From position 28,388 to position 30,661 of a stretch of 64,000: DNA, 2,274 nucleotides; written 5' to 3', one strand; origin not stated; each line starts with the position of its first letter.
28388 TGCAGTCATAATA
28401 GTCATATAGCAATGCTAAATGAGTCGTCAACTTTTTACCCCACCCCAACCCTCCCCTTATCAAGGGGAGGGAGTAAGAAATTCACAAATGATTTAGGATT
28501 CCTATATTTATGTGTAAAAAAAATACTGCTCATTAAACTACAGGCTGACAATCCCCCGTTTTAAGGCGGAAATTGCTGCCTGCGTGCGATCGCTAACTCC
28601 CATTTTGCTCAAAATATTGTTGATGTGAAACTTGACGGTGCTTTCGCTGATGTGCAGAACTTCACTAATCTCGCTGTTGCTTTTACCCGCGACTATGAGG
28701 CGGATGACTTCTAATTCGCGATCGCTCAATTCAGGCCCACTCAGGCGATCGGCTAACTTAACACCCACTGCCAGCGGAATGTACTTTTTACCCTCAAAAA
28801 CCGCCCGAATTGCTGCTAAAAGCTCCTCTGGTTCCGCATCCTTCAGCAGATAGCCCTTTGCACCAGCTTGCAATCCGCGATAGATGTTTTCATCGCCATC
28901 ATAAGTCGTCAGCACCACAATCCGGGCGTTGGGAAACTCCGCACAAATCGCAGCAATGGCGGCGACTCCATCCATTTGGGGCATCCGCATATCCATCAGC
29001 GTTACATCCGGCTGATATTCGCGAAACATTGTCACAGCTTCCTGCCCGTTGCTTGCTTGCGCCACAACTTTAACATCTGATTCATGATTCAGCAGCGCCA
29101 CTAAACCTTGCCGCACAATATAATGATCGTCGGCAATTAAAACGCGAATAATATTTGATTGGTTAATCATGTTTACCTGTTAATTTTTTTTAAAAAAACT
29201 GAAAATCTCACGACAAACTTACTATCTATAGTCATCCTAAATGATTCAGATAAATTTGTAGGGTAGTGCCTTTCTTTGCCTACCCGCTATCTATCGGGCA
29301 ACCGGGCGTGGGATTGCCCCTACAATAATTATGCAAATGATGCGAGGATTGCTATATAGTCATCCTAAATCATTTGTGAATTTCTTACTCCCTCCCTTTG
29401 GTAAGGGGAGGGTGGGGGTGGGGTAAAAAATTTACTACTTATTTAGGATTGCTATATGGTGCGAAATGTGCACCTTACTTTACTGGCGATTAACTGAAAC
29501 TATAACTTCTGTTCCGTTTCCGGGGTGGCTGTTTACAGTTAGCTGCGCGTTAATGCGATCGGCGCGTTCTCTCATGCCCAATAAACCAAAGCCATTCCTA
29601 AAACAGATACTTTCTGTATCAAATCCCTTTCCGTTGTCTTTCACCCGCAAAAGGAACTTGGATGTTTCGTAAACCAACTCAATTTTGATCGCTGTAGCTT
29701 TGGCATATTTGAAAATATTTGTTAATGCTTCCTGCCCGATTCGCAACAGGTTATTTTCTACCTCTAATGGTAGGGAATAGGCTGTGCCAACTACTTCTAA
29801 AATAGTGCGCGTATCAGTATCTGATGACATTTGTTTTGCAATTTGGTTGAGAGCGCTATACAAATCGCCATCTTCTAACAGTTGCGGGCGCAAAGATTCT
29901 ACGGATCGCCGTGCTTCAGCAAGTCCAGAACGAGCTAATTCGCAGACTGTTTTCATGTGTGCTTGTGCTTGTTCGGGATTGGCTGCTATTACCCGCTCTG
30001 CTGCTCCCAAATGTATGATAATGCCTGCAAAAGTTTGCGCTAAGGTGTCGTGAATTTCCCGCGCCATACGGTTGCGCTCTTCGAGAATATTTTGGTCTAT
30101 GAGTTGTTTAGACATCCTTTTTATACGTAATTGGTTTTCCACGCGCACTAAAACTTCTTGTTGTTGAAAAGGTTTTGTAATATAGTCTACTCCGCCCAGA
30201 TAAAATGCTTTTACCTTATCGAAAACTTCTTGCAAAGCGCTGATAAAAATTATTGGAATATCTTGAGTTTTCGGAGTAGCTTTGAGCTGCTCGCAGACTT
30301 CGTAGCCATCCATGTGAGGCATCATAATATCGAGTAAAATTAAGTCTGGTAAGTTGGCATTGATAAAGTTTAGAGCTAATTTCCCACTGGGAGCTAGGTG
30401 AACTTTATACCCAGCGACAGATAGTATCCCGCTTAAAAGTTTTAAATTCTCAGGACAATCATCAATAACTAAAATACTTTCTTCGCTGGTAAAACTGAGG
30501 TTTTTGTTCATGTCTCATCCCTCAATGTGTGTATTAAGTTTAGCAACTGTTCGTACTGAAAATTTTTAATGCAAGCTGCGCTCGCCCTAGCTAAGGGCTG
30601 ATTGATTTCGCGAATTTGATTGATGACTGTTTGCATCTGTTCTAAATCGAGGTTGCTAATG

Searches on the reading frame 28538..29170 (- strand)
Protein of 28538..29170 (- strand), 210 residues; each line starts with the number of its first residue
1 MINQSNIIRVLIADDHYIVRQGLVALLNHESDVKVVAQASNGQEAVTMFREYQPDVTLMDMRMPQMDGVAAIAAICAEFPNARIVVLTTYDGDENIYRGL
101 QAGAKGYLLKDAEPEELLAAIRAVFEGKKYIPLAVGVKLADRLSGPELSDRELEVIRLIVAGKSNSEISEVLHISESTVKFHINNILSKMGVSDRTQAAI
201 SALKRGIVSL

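Call 19: search_protein_families(library=pfam, proteins=[window:28538-29170:-], max_evalue=0.001)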
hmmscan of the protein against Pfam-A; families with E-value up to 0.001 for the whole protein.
window:28538-29170:- (210 aa): 6 families
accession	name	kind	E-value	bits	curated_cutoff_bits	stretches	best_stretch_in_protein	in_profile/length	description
PF00072.30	Response_reg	-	2.9e-29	101.9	30.2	1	10-122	1-111/111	Response regulator receiver domain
PF00196.25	GerE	-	1.1e-21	76.6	23.5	1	148-202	3-57/57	Bacterial regulatory proteins, luxR family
PF08281.18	Sigma70_r4_2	-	4.2e-07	30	25.7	1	147-190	10-54/54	Sigma-70, region 4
PF04545.22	Sigma70_r4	-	8.3e-05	22.5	24.1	1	147-190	4-48/50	Sigma-70, region 4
PF13384.12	HTH_23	-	0.00019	21.6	24.6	1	151-179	6-34/50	Homeodomain-like domain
PF13518.12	HTH_28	-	0.00079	19.9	25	0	153-184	3-34/52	Helix-turn-helix domain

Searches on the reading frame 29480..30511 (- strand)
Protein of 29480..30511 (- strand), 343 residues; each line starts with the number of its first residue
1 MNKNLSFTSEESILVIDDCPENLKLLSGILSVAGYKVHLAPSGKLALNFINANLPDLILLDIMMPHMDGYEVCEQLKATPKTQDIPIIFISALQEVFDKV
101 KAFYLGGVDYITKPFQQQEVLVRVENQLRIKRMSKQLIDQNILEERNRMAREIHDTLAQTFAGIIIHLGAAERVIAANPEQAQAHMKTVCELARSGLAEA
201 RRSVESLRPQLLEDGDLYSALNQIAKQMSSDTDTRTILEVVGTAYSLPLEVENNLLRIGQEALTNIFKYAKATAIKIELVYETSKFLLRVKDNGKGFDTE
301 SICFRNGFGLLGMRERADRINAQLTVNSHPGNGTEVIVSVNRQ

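Call 16: find_encoding_contigs(protein=window:29480-30511:-, flank=10000, max_places=1)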
Protein window:29480-30511:- (343 aa): no gene with exactly this product is on record in the collection.

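Call 19: search_protein_families(library=pfam, proteins=[window:29480-30511:-], max_evalue=0.001)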
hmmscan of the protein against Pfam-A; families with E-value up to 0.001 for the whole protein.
window:29480-30511:- (343 aa): 4 families
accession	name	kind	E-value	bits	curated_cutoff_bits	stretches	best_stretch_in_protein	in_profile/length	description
PF00072.30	Response_reg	-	3.3e-28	98.5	30.2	1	13-124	1-110/111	Response regulator receiver domain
PF07730.19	HisKA_3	-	5.6e-20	72.1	24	1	145-211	1-67/68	Histidine kinase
PF02518.31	HATPase_c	-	2.2e-12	47.9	26.4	1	252-340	3-107/111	Histidine kinase-, DNA gyrase B-, and HSP90-like ATPase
PF13581.12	HATPase_c_2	-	1.1e-05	25.8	27.4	1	234-322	11-114/127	Histidine kinase-like ATPase domain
